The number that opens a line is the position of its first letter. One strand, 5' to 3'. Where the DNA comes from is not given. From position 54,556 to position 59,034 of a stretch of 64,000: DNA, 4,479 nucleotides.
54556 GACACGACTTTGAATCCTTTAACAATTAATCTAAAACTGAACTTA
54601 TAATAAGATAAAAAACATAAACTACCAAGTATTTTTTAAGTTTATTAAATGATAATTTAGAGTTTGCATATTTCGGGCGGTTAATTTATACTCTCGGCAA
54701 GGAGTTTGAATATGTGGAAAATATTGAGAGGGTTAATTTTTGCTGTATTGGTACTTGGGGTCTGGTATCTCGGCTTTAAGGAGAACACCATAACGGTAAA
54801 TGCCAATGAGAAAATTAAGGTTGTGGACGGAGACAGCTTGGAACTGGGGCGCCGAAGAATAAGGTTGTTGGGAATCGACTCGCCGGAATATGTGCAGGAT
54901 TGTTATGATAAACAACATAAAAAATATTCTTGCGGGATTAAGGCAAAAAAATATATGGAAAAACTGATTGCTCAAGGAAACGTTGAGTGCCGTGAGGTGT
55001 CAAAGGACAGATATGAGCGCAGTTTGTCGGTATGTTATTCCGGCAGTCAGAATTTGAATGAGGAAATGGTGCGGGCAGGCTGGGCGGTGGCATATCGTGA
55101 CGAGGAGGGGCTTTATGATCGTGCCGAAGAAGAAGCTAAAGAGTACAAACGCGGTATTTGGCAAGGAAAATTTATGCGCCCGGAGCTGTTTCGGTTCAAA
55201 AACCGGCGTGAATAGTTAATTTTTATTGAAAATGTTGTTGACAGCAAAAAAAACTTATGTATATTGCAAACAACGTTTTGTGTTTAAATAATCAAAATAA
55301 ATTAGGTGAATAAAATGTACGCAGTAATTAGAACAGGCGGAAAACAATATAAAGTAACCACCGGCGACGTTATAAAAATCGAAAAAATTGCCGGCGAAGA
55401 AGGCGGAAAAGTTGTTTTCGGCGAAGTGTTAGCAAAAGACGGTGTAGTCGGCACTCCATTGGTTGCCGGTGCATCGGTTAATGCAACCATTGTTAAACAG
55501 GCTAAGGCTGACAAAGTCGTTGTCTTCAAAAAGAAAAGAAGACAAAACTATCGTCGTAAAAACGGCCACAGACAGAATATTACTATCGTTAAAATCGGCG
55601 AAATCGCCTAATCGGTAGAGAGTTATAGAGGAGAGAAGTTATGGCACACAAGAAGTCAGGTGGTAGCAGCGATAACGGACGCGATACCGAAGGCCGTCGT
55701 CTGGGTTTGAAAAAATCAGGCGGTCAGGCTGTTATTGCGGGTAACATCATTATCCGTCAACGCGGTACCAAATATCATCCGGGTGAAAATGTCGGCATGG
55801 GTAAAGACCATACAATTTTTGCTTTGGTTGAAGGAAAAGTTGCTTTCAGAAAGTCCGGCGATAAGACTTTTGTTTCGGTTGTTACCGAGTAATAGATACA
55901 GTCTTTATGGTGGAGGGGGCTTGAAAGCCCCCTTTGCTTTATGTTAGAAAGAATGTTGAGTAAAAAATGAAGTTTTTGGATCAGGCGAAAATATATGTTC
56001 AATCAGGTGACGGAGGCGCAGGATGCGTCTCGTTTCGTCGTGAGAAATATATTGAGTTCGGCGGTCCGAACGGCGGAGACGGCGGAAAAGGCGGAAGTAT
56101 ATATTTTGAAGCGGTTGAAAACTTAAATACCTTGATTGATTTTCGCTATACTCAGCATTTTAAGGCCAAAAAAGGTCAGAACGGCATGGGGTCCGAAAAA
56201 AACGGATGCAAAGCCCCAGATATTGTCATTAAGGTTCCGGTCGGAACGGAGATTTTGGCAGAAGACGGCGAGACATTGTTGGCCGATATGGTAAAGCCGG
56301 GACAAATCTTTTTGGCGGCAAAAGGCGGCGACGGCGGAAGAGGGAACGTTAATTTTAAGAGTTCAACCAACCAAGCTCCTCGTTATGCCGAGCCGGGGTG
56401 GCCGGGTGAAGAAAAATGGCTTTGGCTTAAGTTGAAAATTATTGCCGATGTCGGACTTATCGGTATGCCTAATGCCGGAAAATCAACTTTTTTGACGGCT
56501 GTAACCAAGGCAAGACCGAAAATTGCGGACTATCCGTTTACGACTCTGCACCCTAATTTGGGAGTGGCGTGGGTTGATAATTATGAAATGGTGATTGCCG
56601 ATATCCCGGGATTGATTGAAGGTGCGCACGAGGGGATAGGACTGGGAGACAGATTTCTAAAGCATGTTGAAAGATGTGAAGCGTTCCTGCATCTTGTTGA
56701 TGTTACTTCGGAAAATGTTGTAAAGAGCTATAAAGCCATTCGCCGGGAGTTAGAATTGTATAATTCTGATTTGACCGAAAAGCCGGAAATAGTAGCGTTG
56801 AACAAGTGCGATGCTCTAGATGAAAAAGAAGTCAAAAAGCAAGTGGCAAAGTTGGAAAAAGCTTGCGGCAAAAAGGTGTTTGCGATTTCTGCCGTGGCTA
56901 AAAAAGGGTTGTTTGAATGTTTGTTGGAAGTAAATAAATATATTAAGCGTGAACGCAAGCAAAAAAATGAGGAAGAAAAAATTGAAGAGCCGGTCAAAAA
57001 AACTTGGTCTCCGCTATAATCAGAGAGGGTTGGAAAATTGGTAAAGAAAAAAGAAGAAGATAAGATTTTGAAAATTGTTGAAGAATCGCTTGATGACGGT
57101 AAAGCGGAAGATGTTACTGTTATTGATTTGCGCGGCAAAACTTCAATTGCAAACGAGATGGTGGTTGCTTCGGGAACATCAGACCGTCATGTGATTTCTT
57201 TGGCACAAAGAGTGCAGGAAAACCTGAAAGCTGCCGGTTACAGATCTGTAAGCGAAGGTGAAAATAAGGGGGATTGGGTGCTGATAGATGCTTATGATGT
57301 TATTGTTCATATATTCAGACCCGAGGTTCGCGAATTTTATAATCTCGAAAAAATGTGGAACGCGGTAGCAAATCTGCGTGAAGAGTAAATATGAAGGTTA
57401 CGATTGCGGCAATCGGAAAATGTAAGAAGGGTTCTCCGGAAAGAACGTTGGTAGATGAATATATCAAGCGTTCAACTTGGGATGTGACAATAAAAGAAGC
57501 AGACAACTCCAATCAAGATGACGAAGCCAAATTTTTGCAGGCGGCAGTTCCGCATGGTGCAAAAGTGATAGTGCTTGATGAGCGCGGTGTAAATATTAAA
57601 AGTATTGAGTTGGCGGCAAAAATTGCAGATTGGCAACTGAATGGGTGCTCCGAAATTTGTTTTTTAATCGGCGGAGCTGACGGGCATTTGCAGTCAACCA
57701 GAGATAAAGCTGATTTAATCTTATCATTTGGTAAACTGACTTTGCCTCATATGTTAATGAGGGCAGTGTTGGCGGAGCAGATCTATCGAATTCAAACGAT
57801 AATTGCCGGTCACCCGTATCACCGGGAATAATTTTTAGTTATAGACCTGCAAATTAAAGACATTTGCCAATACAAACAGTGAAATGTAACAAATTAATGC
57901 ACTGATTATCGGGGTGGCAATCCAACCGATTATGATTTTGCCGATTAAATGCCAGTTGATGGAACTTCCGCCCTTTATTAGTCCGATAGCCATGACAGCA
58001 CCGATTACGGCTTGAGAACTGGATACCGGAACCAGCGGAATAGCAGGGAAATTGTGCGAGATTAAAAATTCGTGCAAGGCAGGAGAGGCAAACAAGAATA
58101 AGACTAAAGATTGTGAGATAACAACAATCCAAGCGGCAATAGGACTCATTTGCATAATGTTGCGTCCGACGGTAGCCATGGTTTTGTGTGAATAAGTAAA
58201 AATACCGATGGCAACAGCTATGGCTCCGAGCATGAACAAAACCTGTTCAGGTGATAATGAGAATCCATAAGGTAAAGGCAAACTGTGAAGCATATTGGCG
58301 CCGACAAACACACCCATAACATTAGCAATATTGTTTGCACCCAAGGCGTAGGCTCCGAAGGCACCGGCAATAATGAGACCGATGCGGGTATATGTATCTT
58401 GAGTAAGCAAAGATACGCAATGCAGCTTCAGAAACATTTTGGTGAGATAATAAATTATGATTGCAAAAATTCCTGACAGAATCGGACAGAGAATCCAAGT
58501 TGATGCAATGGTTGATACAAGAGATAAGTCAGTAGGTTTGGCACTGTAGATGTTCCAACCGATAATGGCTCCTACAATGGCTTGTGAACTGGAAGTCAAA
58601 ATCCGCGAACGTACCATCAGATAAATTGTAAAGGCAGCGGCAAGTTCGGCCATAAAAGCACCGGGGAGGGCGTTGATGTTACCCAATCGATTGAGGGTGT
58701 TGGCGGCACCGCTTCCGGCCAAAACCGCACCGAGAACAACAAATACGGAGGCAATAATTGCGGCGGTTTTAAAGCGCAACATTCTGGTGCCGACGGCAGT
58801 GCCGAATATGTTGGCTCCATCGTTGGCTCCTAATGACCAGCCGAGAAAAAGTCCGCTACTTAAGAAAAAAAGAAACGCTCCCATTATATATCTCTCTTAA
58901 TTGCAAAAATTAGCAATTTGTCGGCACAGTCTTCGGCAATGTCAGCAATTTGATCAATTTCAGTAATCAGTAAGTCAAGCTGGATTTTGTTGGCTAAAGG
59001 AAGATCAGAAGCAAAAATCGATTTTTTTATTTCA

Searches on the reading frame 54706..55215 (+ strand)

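Call 24: search_protein_families(library=pfam, proteins=[window:54706-55215:+], max_evalue=0.001)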
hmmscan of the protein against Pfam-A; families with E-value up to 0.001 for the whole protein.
window:54706-55215:+ (169 aa): 1 family
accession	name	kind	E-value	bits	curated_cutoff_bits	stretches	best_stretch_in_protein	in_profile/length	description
PF00565.23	SNase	-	4.9e-20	72.4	21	1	51-153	1-106/107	Staphylococcal nuclease homologue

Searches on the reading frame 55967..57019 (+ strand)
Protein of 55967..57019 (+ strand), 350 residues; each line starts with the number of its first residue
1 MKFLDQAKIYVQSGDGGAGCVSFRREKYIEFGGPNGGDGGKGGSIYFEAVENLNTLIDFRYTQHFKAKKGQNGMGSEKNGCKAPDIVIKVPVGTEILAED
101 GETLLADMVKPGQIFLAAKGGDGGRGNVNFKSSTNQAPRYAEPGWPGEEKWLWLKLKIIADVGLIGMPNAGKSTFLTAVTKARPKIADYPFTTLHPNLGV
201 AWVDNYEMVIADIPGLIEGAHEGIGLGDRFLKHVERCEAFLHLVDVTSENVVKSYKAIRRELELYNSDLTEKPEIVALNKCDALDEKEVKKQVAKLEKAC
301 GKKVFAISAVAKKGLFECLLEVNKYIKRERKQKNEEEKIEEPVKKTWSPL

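Call 24: search_protein_families(library=pfam, proteins=[window:55967-57019:+], max_evalue=0.001)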
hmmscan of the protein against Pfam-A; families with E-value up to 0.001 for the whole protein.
window:55967-57019:+ (350 aa): 5 families
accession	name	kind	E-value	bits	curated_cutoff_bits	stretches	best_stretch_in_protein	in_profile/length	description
PF01018.28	GTP1_OBG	-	5.6e-63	211.6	27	1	5-158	2-155/155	GTP1/OBG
PF01926.29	MMR_HSR1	-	2e-26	92.8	21.9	1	161-280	1-113/113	50S ribosome-binding GTPase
PF02421.24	FeoB_N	-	1.5e-15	57.5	27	1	162-317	3-151/156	Ferrous iron transport protein B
PF00009.33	GTP_EFTU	-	3.2e-05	24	26.5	0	270-326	120-186/188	Elongation factor Tu GTP binding domain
PF00025.27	Arf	-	0.00036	20.5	22.3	1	164-324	19-172/174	ADP-ribosylation factor family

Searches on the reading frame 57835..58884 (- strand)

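Call 24: search_protein_families(library=pfam, proteins=[window:57835-58884:-], max_evalue=0.001)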
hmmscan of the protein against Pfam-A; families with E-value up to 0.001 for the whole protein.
window:57835-58884:- (349 aa): 1 family
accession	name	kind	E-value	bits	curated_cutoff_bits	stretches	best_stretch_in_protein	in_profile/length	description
PF01384.25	PHO4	-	9.3e-50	170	33.7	1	19-331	2-349/350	Phosphate transporter family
